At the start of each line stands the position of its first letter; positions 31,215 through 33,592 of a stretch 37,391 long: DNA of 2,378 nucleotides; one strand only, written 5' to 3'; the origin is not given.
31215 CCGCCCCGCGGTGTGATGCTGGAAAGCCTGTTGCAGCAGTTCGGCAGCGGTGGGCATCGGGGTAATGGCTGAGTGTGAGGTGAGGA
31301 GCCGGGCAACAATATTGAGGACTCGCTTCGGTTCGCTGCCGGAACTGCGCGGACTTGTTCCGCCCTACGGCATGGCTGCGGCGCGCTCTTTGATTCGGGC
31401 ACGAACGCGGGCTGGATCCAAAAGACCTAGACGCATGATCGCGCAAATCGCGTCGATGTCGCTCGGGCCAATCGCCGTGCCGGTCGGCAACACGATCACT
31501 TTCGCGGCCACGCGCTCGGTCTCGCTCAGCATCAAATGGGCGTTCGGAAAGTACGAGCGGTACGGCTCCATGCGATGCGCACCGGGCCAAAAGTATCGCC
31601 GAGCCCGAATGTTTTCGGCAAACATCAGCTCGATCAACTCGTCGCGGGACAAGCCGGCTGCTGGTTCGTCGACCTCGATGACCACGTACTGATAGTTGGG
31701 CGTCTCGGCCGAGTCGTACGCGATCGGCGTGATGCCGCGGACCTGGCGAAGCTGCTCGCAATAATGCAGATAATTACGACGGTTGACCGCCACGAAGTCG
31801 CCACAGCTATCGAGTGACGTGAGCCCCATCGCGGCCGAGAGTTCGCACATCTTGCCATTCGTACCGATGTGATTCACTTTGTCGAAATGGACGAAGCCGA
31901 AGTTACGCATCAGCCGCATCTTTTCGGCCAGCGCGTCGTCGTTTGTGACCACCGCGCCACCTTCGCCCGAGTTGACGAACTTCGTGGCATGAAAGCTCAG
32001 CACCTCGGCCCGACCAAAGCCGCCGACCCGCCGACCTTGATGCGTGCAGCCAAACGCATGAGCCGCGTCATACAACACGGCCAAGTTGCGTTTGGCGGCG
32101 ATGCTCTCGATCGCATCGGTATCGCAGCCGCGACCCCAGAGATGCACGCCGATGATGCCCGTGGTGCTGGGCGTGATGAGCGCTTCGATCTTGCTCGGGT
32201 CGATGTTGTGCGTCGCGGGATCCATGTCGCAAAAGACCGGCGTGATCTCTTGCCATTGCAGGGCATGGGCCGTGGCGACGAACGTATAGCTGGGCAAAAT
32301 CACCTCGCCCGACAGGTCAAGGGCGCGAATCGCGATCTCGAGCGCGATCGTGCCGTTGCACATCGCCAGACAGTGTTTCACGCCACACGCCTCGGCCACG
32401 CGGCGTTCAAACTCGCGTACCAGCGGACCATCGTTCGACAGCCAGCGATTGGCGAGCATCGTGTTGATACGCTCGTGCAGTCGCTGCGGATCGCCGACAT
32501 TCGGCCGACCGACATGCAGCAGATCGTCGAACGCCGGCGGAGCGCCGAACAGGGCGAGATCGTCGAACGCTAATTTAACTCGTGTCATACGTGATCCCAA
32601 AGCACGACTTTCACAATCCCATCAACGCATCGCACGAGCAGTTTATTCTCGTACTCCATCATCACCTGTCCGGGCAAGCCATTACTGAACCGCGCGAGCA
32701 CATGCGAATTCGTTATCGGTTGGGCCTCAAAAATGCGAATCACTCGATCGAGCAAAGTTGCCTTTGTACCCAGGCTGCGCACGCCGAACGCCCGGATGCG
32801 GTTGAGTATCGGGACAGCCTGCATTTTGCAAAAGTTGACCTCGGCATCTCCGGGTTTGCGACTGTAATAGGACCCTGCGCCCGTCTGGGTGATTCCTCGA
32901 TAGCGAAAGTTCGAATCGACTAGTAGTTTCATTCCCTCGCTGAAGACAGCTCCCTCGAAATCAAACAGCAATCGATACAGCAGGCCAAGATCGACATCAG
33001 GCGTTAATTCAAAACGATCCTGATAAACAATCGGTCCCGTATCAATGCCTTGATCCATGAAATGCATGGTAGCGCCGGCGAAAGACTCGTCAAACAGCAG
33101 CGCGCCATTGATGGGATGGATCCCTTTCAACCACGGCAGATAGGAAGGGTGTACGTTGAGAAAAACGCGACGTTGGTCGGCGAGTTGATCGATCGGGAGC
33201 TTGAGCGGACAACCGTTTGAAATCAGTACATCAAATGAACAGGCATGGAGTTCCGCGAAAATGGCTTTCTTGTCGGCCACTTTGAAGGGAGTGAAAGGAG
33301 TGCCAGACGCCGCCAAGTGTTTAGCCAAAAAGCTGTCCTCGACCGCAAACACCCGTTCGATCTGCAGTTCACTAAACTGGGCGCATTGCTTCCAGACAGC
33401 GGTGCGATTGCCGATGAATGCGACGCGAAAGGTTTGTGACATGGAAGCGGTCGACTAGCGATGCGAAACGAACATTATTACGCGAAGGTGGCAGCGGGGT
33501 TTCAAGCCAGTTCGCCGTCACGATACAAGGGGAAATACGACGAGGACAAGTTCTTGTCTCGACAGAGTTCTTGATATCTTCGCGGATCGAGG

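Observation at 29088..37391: Candidate undescribed glycosylation system: six sugar-tailoring genes bracketed by two paralogous TPR/GT41 transferases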

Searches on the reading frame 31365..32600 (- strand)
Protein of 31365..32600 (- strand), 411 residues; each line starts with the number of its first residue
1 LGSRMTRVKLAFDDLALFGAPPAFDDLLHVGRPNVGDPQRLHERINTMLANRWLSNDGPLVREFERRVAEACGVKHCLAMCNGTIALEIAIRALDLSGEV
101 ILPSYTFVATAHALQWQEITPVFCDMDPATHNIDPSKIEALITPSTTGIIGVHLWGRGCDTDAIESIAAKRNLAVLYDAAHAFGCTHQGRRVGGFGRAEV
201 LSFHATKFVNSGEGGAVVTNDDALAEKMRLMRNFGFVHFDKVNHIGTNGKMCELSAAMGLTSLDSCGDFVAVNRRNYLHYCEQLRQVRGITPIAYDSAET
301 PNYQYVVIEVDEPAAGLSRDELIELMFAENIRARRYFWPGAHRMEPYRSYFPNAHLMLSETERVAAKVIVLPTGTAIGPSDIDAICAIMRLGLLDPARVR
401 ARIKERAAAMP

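Call 5: search_protein_families(library=pfam, proteins=[window:31365-32600:-], max_evalue=0.01)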
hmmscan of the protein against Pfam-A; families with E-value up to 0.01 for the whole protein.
window:31365-32600:- (411 aa): 3 families
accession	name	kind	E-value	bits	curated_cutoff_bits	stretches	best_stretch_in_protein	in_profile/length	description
PF01041.23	DegT_DnrJ_EryC1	-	5.5e-106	355.2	19.8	1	42-389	8-359/360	DegT/DnrJ/EryC1/StrS aminotransferase family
PF01212.27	Beta_elim_lyase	-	3.7e-05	23.6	27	1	57-231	30-223/288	Beta-eliminating lyase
PF01053.26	Cys_Met_Meta_PP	-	0.0011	18.1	27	1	59-235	52-230/381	Cys/Met metabolism PLP-dependent enzyme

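Call 7: search_protein_families(library=ncbifam, proteins=[window:31365-32600:-], max_evalue=0.01)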
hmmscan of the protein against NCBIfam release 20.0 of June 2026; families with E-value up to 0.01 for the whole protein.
window:31365-32600:- (411 aa): 13 families
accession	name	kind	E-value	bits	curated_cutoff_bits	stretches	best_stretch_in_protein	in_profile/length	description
TIGR04427.1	PLP_DesI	equivalog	2.2e-157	524.2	650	1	9-395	2-385/390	dTDP-4-dehydro-6-deoxyglucose aminotransferase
TIGR03588.1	PseC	equivalog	1.6e-60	205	423.5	1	45-389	17-376/380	UDP-4-amino-4,6-dideoxy-N-acetyl-beta-L-altrosamine transaminase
TIGR04181.1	NHT_00031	hypoth_equivalog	5.8e-59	199.8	420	1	42-373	13-358/359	LegC family aminotransferase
NF008658.2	PRK11658.1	equivalog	1e-54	185.7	631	1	26-388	3-372/379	UDP-4-amino-4-deoxy-L-arabinose aminotransferase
NF008687.0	PRK11706.1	equivalog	1.2e-50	172.3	375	1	43-387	15-368/375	dTDP-4-amino-4,6-dideoxygalactose transaminase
TIGR02379.1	ECA_wecE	subfamily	2.8e-41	141.5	434.85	1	44-387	16-369/376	dTDP-4-amino-4,6-dideoxy-D-glucose transaminase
NF011936.0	PRK15407.1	equivalog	2.5e-37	128.6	423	2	39-235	47-251/440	lipopolysaccharide biosynthesis protein RfbH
NF000586.1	PRK00011.1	subfamily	3.9e-06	25.9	335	1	118-229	128-241/404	serine hydroxymethyltransferase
NF043007.1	CysBLyMetC_Staph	equivalog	0.00013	21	700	1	62-233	54-225/378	cystathionine beta-lyase MetC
NF006004.0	PRK08134.1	equivalog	0.00025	19.8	636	1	59-216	64-218/433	O-acetylhomoserine aminocarboxypropyltransferase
NF005871.0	PRK07811.1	equivalog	0.00026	19.7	513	1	59-233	61-236/389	cystathionine gamma-synthase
TIGR01325.1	O_suc_HS_sulf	equivalog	0.0014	17.3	510.05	1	58-235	53-231/380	O-succinylhomoserine sulfhydrylase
NF006003.0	PRK08133.1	equivalog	0.0018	17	522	1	58-232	65-241/396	O-succinylhomoserine sulfhydrylase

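Call 61: search_solved_structures(query=window:31365-32600:-, max_evalue=1e-20)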
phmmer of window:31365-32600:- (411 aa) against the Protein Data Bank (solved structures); distinct sequences matched with E-value up to 1e-20: 50.
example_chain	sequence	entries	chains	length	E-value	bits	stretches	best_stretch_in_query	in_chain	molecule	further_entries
2po3_A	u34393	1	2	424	1.7e-120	406.1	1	9-407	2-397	4-dehydrase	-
3bn1_A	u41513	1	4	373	2.4e-59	204.7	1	48-389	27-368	Perosamine synthetase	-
3dr7_A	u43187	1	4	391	2.7e-59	204.6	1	47-389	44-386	Putative perosamine synthetase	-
3dr4_A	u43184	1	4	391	1.9e-58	201.8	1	47-389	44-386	Putative perosamine synthetase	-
8gyh_B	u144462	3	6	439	6.8e-47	163.7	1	14-302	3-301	DegT/DnrJ/EryC1/StrS family aminotransferase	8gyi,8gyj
3frk_A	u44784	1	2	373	4.8e-44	154.3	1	60-327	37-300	QdtB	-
7b0m_AAA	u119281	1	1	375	1.7e-42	149.2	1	28-350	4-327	Sugar aminotransferase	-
3nu7_A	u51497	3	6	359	1.8e-42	149.2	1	58-295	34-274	Aminotransferase WbpE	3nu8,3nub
3nyu_A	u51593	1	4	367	1.8e-42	149.1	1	58-295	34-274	Aminotransferase WbpE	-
8sng_A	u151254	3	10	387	2.5e-42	148.7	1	25-385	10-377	UDP-4-amino-4-deoxy-L-arabinose--oxoglutarate aminotransferase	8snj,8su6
3nys_A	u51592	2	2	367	7.7e-42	147.1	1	58-295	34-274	Aminotransferase WbpE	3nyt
8e77_A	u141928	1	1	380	9.7e-42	146.7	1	40-386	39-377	DegT/DnrJ/EryC1/StrS aminotransferase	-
8e75_A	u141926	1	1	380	9.7e-42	146.7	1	40-386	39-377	DegT/DnrJ/EryC1/StrS aminotransferase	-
7b0d_A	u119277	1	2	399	4.7e-40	141.2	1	41-375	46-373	Glutamine--scyllo-inositol transaminase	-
1mdo_A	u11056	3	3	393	6.5e-40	140.7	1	25-387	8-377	ArnB aminotransferase | UDP-4-amino-4-deoxy-L-arabinose--oxoglutarate aminotransferase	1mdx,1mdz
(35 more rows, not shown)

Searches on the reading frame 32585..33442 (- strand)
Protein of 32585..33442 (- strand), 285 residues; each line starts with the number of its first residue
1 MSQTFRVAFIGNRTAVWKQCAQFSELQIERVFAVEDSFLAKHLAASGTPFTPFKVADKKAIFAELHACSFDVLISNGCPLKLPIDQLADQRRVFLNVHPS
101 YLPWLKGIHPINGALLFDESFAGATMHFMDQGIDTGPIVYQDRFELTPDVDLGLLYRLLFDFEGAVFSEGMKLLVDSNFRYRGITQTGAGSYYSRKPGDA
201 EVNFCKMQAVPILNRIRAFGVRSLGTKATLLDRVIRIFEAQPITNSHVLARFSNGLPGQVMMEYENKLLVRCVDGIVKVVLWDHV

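Call 5: search_protein_families(library=pfam, proteins=[window:32585-33442:-], max_evalue=0.01)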
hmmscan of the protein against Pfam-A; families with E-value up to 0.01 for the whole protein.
window:32585-33442:- (285 aa): 2 families
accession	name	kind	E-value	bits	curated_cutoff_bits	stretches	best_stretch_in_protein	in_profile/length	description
PF00551.24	Formyl_trans_N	-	1.1e-18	68.1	26.1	1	56-168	66-178/181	Formyl transferase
PF02911.23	Formyl_trans_C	-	9.8e-08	32.5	21.1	1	196-279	3-79/100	Formyl transferase, C-terminal domain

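Call 7: search_protein_families(library=ncbifam, proteins=[window:32585-33442:-], max_evalue=0.01)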
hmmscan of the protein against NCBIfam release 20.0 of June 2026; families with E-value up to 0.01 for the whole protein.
window:32585-33442:- (285 aa): 7 families
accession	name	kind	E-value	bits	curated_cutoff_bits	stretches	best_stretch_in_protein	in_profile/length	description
TIGR00460.1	fmt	equivalog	9e-18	64.4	201.5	1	26-279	44-284/315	methionyl-tRNA formyltransferase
NF005414.0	PRK06988.1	equivalog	2.1e-17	63.1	316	1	54-277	62-280/311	formyltransferase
TIGR00639.1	PurN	equivalog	2.3e-14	53.4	150.1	1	58-178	68-188/192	phosphoribosylglycinamide formyltransferase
NF005998.1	PRK08125.1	equivalog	9.4e-13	47.4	777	1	92-279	98-276/649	bifunctional UDP-4-amino-4-deoxy-L-arabinose formyltransferase/UDP-glucuronic acid oxidase ArnA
NF005755.0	PRK07579.1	equivalog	4.5e-09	36.5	238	1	69-197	65-188/245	dTDP-4-amino-4,6-dideoxyglucose formyltransferase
NF004684.0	PRK06027.1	subfamily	1.2e-08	35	223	1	92-177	188-273/286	formyltetrahydrofolate deformylase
TIGR00655.1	PurU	equivalog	6.9e-08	32.4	285.95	1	93-175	184-266/280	formyltetrahydrofolate deformylase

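Call 60: search_solved_structures(query=window:32585-33442:-, max_evalue=0.001, show_alignments=1)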
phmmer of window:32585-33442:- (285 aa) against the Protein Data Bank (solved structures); distinct sequences matched with E-value up to 0.001: 70 (the best 60 are shown).
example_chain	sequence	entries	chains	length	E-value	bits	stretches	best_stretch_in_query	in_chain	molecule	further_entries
5uin_A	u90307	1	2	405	1.3e-12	50.6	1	92-274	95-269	Formyltransferase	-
5uij_A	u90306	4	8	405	1.4e-12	50.6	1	92-274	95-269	Formyltransferase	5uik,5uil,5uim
4xd1_A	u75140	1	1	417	2.2e-12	49.9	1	91-274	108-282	TDP-3-aminoquinovose-N-formyltransferase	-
4xcz_A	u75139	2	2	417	2.2e-12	49.9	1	91-274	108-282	TDP-3-aminoquinovose-N-formyltransferase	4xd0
4lxq_A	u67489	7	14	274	1.4e-11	47.3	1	92-254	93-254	WlaRD, a sugar 3N-formyl transferase | WlaRD a sugar 3N formyltransferase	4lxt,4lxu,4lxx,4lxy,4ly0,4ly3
6ci2_A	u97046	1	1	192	2.4e-11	46.5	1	70-197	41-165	formyltransferase PseJ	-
6ci4_A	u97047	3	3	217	3.3e-11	46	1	70-197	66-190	formyltransferase PseJ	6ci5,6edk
3p9x_A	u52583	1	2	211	3.5e-10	42.7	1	87-152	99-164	phosphoribosylglycinamide formyltransferase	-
2ywr_A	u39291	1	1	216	2.7e-09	39.8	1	94-167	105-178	Phosphoribosylglycinamide formyltransferase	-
4qpd_A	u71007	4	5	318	4.7e-09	38.9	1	62-247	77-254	10-formyltetrahydrofolate dehydrogenase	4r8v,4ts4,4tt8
4qpc_A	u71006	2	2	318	4.7e-09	38.9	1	62-247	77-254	10-formyltetrahydrofolate dehydrogenase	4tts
1s3i_A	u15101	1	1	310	5.2e-09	38.8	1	63-204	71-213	10-formyltetrahydrofolate dehydrogenase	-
3kcq_A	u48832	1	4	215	7e-09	38.4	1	59-179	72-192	Phosphoribosylglycinamide formyltransferase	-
1fmt_A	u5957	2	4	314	8.9e-09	38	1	56-278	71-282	METHIONYL-TRNA FMET FORMYLTRANSFERASE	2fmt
7n7a_A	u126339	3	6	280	9.2e-09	38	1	94-223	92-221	Formyl_trans_N domain-containing protein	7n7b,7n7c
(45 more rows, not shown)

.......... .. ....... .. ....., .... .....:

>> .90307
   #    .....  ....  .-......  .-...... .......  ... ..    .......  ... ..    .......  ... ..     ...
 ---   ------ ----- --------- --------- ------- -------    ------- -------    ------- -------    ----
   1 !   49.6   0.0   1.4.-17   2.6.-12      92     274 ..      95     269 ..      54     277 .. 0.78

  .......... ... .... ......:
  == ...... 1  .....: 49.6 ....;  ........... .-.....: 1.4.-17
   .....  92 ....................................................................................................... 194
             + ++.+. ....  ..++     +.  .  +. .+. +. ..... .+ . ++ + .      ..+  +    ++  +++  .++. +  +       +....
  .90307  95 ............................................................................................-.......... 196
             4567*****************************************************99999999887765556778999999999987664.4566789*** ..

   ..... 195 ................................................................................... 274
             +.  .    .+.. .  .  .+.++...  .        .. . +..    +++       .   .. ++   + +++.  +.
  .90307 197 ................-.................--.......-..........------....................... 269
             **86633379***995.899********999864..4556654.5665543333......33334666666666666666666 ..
